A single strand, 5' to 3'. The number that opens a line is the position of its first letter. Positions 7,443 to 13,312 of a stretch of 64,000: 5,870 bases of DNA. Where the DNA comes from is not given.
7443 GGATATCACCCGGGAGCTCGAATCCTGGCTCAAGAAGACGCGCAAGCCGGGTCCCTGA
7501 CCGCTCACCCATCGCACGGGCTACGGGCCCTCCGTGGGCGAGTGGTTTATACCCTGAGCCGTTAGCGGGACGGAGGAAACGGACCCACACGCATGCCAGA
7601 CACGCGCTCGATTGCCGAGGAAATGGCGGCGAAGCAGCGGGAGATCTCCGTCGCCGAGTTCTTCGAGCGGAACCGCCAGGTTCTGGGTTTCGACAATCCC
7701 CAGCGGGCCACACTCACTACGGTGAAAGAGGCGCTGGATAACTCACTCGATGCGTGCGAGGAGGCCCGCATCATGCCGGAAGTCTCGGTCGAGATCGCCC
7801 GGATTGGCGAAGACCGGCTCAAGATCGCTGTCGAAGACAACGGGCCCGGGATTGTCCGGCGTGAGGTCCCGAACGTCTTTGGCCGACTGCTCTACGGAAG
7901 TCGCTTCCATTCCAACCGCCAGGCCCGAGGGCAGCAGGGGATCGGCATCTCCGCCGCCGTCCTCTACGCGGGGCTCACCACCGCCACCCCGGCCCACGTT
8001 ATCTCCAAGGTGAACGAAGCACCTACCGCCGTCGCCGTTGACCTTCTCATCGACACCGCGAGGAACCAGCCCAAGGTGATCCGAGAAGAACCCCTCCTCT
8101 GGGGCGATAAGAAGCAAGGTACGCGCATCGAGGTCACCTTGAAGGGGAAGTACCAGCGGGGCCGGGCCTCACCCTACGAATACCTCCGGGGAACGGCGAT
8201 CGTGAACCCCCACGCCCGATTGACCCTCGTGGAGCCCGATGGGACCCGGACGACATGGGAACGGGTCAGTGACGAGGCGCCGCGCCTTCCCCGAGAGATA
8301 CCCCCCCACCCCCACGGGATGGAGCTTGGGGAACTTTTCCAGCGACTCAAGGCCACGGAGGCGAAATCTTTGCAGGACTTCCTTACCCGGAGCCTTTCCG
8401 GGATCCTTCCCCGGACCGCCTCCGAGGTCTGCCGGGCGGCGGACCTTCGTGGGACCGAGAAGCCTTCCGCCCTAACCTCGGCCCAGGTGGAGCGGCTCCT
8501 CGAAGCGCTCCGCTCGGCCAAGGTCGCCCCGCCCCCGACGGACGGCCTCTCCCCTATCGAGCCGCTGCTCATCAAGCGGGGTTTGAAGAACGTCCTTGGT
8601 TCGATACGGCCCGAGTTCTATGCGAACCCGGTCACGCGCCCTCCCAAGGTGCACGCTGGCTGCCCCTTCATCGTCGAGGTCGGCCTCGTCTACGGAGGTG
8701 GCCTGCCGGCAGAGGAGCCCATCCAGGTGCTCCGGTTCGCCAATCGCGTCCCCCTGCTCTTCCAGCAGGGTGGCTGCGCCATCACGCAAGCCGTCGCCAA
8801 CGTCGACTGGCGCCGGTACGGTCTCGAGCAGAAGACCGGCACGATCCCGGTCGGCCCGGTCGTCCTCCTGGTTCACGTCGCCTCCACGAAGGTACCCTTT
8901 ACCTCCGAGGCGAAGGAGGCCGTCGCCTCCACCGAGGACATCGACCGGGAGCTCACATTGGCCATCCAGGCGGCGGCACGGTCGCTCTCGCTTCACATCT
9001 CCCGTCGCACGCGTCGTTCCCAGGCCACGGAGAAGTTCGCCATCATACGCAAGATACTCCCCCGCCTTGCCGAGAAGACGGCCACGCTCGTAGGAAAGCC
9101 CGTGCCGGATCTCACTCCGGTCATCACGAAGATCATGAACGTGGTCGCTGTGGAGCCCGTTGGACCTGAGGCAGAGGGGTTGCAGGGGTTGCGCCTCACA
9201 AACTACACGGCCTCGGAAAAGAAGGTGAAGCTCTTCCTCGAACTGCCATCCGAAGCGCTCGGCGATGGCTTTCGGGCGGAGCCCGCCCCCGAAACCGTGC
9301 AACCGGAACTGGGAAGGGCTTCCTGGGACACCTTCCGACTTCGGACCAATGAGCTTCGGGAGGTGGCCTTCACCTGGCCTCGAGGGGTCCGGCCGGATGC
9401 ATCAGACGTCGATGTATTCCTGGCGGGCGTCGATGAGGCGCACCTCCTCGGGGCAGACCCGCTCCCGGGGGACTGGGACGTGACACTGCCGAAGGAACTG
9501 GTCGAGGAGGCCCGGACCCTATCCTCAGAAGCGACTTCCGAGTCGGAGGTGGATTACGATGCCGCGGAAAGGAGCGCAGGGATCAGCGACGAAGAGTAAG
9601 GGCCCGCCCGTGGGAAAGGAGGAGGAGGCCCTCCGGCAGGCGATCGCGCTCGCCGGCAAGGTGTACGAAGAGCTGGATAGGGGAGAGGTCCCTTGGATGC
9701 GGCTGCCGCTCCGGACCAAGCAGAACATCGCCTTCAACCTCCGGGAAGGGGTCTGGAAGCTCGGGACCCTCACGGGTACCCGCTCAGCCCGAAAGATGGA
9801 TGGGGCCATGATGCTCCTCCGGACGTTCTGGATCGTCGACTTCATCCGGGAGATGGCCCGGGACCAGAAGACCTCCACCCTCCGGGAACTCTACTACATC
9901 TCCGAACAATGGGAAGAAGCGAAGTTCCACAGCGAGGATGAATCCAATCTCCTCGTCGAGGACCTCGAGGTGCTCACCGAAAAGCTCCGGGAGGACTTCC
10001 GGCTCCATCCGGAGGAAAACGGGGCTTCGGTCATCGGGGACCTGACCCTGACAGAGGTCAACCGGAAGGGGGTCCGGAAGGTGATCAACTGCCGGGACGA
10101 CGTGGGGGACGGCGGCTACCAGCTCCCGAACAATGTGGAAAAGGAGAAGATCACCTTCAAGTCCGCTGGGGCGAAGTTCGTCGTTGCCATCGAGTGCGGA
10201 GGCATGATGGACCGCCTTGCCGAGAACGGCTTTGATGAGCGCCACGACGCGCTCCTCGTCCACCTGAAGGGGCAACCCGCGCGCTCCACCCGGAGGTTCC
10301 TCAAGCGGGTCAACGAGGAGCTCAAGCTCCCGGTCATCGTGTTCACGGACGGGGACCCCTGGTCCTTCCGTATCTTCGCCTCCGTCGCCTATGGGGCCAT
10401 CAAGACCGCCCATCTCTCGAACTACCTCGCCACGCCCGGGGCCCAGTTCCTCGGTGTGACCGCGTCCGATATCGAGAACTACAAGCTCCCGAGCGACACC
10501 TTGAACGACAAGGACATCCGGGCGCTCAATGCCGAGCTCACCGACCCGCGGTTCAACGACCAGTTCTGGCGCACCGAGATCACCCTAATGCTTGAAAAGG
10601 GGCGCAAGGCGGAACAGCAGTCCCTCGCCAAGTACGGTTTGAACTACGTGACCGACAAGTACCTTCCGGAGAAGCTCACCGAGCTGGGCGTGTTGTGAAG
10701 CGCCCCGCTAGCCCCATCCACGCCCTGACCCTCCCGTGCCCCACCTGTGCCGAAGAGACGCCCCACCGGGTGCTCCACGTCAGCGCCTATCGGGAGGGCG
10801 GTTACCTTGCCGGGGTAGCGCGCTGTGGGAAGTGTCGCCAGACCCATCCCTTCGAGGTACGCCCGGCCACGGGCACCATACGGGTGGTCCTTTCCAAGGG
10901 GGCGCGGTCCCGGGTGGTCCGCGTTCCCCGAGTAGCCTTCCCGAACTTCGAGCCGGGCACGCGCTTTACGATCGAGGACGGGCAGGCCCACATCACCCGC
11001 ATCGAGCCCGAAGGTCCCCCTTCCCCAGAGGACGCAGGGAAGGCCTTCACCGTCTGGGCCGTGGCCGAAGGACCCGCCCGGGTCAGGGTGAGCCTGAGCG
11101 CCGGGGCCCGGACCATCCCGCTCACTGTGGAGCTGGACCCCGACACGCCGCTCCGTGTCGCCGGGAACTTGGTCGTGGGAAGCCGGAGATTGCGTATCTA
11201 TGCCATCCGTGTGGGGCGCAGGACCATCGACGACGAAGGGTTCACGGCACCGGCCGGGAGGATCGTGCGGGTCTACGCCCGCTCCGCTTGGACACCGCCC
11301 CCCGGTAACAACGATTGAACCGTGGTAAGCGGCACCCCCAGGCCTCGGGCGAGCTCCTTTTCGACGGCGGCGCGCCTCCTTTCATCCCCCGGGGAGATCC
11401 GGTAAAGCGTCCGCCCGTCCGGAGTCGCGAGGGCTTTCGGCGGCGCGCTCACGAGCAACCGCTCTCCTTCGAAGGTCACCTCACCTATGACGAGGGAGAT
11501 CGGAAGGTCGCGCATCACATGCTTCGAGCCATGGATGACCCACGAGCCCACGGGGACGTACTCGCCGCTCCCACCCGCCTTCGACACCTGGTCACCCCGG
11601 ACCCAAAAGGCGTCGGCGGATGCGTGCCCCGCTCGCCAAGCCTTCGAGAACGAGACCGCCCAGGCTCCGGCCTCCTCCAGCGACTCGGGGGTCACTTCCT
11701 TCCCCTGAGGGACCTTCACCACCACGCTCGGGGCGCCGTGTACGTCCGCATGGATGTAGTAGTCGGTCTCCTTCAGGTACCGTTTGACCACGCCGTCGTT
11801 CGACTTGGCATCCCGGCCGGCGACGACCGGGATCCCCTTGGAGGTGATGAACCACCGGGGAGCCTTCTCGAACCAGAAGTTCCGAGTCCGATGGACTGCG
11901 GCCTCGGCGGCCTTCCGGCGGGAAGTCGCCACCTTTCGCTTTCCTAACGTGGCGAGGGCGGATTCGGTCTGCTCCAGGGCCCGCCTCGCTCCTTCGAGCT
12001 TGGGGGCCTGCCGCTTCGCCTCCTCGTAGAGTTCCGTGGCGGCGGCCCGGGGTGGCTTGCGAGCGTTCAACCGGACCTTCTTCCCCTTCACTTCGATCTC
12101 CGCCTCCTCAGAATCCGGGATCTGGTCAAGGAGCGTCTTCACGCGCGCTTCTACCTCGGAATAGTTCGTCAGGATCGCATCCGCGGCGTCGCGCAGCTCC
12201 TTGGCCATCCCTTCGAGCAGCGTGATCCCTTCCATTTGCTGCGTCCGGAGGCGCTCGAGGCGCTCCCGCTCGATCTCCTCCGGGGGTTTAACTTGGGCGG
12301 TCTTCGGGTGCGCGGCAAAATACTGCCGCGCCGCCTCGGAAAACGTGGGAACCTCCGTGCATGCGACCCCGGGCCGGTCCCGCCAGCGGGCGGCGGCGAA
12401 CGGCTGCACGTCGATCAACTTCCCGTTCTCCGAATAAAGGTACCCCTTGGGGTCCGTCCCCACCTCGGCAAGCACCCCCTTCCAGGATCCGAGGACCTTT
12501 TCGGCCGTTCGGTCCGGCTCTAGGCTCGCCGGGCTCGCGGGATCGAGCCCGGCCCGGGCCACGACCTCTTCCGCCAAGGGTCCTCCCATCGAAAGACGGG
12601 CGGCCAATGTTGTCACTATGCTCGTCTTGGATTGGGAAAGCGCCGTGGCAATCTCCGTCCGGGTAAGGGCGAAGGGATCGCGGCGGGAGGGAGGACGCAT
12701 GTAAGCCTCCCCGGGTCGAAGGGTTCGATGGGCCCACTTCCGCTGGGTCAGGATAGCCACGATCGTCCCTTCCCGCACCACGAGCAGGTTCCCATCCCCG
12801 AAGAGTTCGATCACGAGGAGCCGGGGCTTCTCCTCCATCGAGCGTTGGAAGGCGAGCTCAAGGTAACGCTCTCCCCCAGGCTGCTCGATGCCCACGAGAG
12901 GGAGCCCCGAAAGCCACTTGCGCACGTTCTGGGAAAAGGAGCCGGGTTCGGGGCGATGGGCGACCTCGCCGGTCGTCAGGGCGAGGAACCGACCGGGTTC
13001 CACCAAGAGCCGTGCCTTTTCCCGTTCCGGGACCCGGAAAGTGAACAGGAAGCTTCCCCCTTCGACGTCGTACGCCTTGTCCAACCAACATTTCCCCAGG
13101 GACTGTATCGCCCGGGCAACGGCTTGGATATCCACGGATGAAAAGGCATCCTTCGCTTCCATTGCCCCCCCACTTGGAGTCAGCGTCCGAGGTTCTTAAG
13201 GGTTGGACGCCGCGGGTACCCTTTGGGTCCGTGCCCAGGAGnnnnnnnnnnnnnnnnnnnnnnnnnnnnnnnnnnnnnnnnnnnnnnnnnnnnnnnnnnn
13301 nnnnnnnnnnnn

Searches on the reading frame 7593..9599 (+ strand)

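Call 44: search_protein_families(library=pfam, proteins=[window:7593-9599:+], max_evalue=0.0001)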
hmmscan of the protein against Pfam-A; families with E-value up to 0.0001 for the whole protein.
window:7593-9599:+ (668 aa): 3 families
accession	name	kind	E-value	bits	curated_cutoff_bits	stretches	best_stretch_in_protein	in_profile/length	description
PF09239.17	Topo-VIb_trans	-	4.7e-56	189.4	24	1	314-481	1-159/159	Topoisomerase VI B subunit, transducer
PF02518.31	HATPase_c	-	6.6e-10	39.9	26.4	1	42-130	8-85/111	Histidine kinase-, DNA gyrase B-, and HSP90-like ATPase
PF13589.12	HATPase_c_3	-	1.4e-08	35.3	25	1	43-151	6-105/137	Histidine kinase-, DNA gyrase B-, and HSP90-like ATPase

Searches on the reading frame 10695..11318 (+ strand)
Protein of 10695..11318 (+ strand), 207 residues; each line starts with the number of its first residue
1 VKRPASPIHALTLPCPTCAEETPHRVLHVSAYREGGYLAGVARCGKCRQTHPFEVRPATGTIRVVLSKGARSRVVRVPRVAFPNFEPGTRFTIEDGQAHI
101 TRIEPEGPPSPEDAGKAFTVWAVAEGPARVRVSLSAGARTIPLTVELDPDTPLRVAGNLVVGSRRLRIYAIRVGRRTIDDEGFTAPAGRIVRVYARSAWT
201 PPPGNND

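Call 44: search_protein_families(library=pfam, proteins=[window:10695-11318:+], max_evalue=0.0001)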
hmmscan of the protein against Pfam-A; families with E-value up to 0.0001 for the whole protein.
window:10695-11318:+ (207 aa): 1 family
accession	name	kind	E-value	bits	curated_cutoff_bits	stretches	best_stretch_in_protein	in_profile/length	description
PF19769.4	CPxCG_zf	-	1.7e-23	83.8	27.2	1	15-196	1-183/183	CPxCG-related zinc finger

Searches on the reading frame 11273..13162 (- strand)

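Call 44: search_protein_families(library=pfam, proteins=[window:11273-13162:-], max_evalue=0.0001)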
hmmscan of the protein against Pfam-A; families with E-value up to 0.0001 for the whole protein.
window:11273-13162:- (629 aa): 2 families
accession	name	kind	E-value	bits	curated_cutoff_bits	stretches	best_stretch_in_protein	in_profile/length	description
PF05833.16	NFACT_N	-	2.5e-40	139.1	31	1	10-415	3-423/456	NFACT N-terminal and middle domains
PF05670.18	NFACT-R_1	-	4.9e-33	114.4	29.8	1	436-545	3-112/112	NFACT protein RNA binding domain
